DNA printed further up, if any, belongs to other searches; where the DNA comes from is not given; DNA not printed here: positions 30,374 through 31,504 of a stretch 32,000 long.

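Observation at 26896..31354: Tightly coupled operon: TIGR02147/DUF4423-like HTH regulator plus two paralogous dual-module lipoproteins, tail-to-tail with a GH5 cellulase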

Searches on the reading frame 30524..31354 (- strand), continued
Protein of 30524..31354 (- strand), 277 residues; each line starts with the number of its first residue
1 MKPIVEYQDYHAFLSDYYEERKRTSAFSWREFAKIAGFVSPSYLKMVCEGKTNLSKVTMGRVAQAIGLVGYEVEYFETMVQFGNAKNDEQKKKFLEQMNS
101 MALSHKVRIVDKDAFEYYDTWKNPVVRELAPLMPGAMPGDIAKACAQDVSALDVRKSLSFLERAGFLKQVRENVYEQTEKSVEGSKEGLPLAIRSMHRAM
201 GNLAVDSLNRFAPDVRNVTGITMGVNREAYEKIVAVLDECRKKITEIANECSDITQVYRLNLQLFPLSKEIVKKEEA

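Call 62: fold_search(model_id=the predicted structure, library=pdb)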
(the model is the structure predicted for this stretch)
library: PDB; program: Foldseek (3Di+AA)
matches with E <= 10: 726; with E <= 0.001: 0
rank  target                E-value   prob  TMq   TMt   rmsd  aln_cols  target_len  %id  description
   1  2qww_E                4.5e-02  0.94  0.20  0.35  17.1       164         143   12  Crystal structure of multiple antibiotic-resistance repressor (MarR) (YP_013417.1) from Listeria monocytogenes 4b F236 (released 2007-08-21)
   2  1sax_A                8.8e-02  0.96  0.20  0.42   9.6       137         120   10  Three-dimensional structure of s.aureus methicillin-resistance regulating transcriptional repressor meci in complex wi (released 2004-04-27)
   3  5jlu                  1.1e-01  0.84  0.19  0.35  17.7       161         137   18  Crystal Structure of Adhesin competence repressor (AdcR) from Streptococcus pyogenes (released 2017-05-03)
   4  4l9n_B                1.2e-01  0.82  0.20  0.35  16.6       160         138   15  Crystal structure of MepR A103V mutant from multidrug resistant S. aureus clinical isolate (released 2013-09-11)
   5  3vk0_B                1.5e-01  1.00  0.20  0.55   3.0        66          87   23  Crystal Structure of hypothetical transcription factor NHTF from Neisseria (released 2012-03-14)
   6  4eju_A                1.5e-01  0.54  0.17  0.28  18.3       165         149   18  Staphylococcus epidermidis TcaR full length (released 2013-05-08)
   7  3vk0_C                1.6e-01  1.00  0.20  0.55   2.9        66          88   23  Crystal Structure of hypothetical transcription factor NHTF from Neisseria (released 2012-03-14)
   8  1y9q                  1.6e-01  0.99  0.19  0.28   6.3        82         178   15  Crystal Structure of HTH_3 family Transcriptional Regulator from Vibrio cholerae (released 2005-01-04)
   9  1y7y_B                1.8e-01  1.00  0.19  0.67   3.0        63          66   22  High-resolution crystal structure of the restriction-modification controller protein C.AhdI from Aeromonas hydrophila (released 2005-02-22)
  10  1y7y_A                1.8e-01  1.00  0.19  0.64   3.1        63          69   22  High-resolution crystal structure of the restriction-modification controller protein C.AhdI from Aeromonas hydrophila (released 2005-02-22)
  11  2b5a_C                1.8e-01  0.99  0.20  0.60   6.4        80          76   18  C.BclI, Control Element of the BclI Restriction-Modification System (released 2006-01-03)
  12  1sd7_A                2.0e-01  0.90  0.20  0.42   9.4       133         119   10  Crystal Structure of a SeMet derivative of MecI at 2.65 A (released 2004-02-24)
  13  4g6q_B                2.0e-01  0.85  0.31  0.43   7.3       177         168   14  The crystal structure of a functionally unknown protein Kfla_6221 from Kribbella flavida DSM 17836 (released 2012-09-19)
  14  7wze_A                2.0e-01  0.63  0.18  0.29  17.7       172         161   14  Structure of Transcriptional regulator from Bacillus subtilis (strain 168) (released 2022-04-20)
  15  1sd4_A                2.1e-01  0.85  0.20  0.41   9.0       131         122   12  Crystal Structure of a SeMet derivative of BlaI at 2.0 A (released 2004-08-10)
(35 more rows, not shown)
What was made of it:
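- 30521..31354 (-): TIGR02147/DUF4423 protein (FSU_1231 / Fisuc_0789), 277 aa. Predicted domains: XRE-type HTH (aa ~10-85), winged HTH (aa ~120-180), then long C-terminal helices. Putative autoregulator. Domain-level fold hits to C.AhdI, NHTF and DdrO, and to MarR, MecI and CzrA (call 62).
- Closest known: XRE-family controller proteins. Same: The N-terminal HTH superposes on C.AhdI, NHTF and DdrO at 2-3 A over ~65 residues (call 62).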

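Call 79: find_encoding_contigs(protein=P0416, flank=4000, max_places=2)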
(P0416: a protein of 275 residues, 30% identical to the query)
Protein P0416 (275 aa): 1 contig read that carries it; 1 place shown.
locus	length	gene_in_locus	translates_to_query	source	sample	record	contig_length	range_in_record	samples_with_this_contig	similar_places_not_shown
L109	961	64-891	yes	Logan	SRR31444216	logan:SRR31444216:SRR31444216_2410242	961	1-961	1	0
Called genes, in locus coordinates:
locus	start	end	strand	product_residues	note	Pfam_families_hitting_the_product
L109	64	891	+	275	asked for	PF14394:DUF4423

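Call 80: find_encoding_contigs(protein=P0465, flank=4000, max_places=2)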
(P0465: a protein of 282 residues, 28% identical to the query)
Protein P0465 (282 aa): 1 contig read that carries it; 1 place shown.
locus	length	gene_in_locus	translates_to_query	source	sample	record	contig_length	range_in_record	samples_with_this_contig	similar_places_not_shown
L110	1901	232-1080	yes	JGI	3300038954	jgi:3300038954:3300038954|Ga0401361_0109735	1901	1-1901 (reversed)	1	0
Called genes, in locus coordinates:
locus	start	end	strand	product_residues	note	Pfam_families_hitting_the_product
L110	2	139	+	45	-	?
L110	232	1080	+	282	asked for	PF14394:DUF4423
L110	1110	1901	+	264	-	?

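Call 81: find_encoding_contigs(protein=P0372, flank=4000, max_places=2)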
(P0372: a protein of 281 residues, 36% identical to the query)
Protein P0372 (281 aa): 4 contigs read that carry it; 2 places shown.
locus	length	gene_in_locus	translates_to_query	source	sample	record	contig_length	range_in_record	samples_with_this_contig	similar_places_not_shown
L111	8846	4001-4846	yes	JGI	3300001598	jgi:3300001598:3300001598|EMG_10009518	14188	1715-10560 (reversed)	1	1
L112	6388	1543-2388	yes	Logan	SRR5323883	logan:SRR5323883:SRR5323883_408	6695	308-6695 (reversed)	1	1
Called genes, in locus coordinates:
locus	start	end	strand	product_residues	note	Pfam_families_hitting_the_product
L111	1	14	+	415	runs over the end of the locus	PF12704:MacB_PCD, PF02687:FtsX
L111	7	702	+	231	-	PF00005:ABC_tran, PF02463:SMC_N (weak)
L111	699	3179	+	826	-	PF02861:Clp_N, PF13191:AAA_16 (weak), PF00004:AAA, PF17871:AAA_lid_9, PF00004:AAA, PF07724:AAA_2, PF07728:AAA_5, PF10431:ClpB_D2-small, +8 more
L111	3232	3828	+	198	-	PF00406:ADK, PF13207:AAA_17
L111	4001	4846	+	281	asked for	PF14394:DUF4423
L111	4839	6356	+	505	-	PF09603:Fib_succ_major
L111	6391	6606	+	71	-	-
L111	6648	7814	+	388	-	PF00155:Aminotran_1_2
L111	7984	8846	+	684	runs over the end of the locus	PF12437:GSIII_N, PF00120:Gln-synt_C, PF18318:Gln-synt_C-ter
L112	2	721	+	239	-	?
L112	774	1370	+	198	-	PF00406:ADK, PF13207:AAA_17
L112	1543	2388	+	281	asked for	PF14394:DUF4423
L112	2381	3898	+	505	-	PF09603:Fib_succ_major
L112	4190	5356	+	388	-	PF00155:Aminotran_1_2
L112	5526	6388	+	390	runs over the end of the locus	?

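Call 92: search_protein_families(library=padloc, proteins=[window:30524-31354:-], max_evalue=0.1)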
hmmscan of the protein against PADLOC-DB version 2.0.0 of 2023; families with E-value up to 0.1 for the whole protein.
window:30524-31354:- (277 aa): 0 families

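Call 93: search_protein_families(library=phrogs, proteins=[window:30524-31354:-], max_evalue=0.1)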
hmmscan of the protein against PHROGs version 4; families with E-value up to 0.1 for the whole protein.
window:30524-31354:- (277 aa): 2 families
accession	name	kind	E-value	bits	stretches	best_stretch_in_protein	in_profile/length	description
phrog_2440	-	transcription regulation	0.0067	17.3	1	137-180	44-90/126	transcriptional regulator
phrog_17690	-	unknown function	0.084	13.8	0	179-238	5-59/127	-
